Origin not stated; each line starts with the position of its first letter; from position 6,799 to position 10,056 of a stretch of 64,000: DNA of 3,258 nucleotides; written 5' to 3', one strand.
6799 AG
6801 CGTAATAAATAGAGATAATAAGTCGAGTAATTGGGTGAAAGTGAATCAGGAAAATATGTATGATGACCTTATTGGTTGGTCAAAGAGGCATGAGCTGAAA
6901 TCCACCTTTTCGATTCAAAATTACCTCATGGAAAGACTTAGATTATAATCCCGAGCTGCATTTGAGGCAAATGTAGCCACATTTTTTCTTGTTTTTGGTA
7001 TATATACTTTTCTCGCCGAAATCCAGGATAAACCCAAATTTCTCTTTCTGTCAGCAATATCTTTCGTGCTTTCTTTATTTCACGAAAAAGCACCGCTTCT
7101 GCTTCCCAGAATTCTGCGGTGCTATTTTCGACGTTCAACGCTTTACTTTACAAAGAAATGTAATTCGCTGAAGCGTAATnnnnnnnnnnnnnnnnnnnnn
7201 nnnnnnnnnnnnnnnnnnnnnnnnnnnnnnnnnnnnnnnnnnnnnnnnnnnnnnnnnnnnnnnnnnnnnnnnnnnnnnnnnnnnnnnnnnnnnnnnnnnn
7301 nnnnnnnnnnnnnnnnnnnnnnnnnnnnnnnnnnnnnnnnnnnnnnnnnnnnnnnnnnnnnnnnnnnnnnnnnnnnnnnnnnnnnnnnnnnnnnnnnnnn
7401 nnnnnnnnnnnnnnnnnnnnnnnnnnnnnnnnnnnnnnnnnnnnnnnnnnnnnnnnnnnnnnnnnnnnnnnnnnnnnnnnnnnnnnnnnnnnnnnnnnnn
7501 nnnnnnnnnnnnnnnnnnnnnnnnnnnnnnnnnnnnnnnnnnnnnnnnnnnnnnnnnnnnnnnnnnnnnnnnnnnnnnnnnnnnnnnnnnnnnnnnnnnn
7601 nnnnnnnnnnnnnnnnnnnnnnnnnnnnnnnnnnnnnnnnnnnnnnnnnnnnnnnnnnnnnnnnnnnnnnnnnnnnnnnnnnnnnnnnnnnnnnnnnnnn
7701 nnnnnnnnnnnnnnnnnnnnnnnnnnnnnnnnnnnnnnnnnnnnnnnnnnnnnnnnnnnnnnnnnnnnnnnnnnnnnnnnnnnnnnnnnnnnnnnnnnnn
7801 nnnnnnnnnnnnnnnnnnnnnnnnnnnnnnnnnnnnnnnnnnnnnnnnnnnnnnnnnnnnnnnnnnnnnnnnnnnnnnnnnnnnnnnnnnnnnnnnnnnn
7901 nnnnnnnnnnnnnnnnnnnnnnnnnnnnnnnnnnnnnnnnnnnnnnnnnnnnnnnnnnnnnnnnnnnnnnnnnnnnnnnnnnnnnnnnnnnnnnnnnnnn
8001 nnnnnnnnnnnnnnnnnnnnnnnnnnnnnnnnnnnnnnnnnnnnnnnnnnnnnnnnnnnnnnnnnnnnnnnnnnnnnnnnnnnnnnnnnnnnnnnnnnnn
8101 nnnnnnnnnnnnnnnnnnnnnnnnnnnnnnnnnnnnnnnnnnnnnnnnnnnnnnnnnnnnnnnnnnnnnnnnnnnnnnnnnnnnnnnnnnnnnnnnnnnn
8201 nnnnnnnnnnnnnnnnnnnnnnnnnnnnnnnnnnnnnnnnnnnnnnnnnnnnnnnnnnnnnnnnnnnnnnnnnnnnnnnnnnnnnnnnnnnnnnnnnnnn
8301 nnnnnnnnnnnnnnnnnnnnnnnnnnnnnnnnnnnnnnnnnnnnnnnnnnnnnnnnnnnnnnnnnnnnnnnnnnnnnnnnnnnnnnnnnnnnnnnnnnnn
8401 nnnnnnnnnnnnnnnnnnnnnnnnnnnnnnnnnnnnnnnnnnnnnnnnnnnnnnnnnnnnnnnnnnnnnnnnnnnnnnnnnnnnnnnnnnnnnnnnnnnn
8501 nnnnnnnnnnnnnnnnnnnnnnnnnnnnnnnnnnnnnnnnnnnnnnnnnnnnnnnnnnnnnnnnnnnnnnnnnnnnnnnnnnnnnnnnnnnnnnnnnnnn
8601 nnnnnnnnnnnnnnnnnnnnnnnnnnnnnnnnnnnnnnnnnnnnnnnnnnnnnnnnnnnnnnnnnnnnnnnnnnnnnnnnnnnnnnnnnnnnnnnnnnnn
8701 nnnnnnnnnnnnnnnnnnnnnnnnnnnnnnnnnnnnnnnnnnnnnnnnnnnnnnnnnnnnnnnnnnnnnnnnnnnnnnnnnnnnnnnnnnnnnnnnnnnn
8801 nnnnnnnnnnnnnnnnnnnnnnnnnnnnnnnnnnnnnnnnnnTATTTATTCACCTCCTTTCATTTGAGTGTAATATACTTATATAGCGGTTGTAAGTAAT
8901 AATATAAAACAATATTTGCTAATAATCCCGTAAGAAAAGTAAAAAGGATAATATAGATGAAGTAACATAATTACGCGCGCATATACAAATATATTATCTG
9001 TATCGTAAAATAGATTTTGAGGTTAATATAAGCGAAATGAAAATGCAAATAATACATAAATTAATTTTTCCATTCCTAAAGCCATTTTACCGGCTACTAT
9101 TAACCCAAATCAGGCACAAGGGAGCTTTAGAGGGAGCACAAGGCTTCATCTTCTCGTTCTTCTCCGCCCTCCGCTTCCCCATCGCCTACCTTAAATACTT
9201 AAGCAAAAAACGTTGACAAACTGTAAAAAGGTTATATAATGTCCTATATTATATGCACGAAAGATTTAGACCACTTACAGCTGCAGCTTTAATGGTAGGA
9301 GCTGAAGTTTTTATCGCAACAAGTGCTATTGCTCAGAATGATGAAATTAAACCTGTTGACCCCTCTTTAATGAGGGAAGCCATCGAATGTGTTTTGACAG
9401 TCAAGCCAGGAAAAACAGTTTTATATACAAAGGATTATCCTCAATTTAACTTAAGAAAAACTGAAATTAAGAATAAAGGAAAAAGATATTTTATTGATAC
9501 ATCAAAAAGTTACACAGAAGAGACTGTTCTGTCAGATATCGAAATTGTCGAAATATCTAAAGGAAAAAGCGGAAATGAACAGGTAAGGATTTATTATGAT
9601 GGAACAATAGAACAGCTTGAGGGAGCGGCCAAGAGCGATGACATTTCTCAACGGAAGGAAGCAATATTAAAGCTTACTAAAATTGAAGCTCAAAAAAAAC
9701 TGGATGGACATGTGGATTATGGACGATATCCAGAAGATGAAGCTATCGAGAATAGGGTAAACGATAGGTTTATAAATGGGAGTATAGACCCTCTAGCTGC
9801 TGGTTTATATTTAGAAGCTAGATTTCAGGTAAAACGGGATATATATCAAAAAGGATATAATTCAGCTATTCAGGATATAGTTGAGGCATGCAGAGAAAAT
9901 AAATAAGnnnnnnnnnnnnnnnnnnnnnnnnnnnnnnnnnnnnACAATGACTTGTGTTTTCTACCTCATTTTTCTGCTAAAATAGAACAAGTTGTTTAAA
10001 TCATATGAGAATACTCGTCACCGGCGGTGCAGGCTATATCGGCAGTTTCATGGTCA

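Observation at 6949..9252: Two glycosyltransferase gene remnants flank an inserted gene pair: footprint of cassette duplication and replacement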

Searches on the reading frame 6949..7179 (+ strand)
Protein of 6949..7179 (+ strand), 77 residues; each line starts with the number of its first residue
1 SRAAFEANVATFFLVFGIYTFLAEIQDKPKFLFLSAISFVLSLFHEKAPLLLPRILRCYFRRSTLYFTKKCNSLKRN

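Call 8: search_protein_families(library=pfam, proteins=[window:6949-7170:+], max_evalue=0.1)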
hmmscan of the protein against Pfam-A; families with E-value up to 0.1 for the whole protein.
window:6949-7170:+ (74 aa): 1 family
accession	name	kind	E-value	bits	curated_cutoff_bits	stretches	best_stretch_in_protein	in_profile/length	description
PF10363.15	RTP1_C1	-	0.0058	17.1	25.9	1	20-60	44-84/112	Required for nuclear transport of RNA pol II C-terminus 1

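Call 58: search_protein_families(library=ncbifam, proteins=[window:6949-7179:+], max_evalue=0.01)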
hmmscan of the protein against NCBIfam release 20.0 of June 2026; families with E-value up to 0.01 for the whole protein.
window:6949-7179:+ (77 aa): 0 families

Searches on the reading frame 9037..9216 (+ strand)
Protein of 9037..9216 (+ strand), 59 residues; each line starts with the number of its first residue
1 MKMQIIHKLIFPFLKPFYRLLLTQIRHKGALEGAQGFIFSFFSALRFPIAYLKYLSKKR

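Call 8: search_protein_families(library=pfam, proteins=[window:9037-9216:+], max_evalue=0.1)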
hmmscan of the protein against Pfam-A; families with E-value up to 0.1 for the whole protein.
window:9037-9216:+ (59 aa): 0 families

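Call 40: find_homologous_proteins(query=window:9037-9213:+, max_evalue=0.001)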
Query seq(59 aa): no candidate shares three 5-residue words with the query. No homologue found.
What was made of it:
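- Tried and rejected: The local GT2 shares seven words with the relic, so this was treated as a technical miss, not as evidence (call 40).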

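Call 58: search_protein_families(library=ncbifam, proteins=[window:9037-9216:+], max_evalue=0.01)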
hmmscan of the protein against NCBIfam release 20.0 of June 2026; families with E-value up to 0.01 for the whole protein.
window:9037-9216:+ (59 aa): 0 families

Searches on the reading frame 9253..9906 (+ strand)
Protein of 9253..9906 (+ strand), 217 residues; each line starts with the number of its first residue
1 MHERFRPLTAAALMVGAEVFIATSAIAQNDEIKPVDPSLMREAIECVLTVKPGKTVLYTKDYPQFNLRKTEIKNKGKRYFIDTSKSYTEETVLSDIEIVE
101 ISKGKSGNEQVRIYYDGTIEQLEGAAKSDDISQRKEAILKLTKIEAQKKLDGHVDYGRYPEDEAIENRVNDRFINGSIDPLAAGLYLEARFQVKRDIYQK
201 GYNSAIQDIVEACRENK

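Call 8: search_protein_families(library=pfam, proteins=[window:9253-9906:+], max_evalue=0.1)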
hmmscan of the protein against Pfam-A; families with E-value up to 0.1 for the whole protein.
window:9253-9906:+ (217 aa): 1 family
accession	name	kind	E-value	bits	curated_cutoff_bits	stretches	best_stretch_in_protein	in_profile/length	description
PF21812.2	DUF6881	-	0.042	14.9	27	0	100-151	21-72/90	Domain of unknown function (DUF6881)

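Call 30: find_homologous_proteins(query=window:9253-9906:+, max_evalue=0.001)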
Query window:9253-9906:+ (217 aa): 1 proteins with E <= 0.001 among 411 candidates.
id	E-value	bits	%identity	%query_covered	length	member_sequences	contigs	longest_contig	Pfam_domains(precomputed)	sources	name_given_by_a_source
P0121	1.1e-136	471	100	100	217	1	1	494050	-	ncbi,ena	-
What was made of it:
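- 9253..9906 (+): Orphan gene for a 217-aa protein with a signal-peptide-like N-terminus. The only match among 5.8 billion clusters is itself (call 30).
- Tried and rejected: It has no homolog, so its neighbours elsewhere could not be used (call 30).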

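Call 58: search_protein_families(library=ncbifam, proteins=[window:9253-9906:+], max_evalue=0.01)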
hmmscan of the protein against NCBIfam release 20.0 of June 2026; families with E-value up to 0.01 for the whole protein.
window:9253-9906:+ (217 aa): 0 families
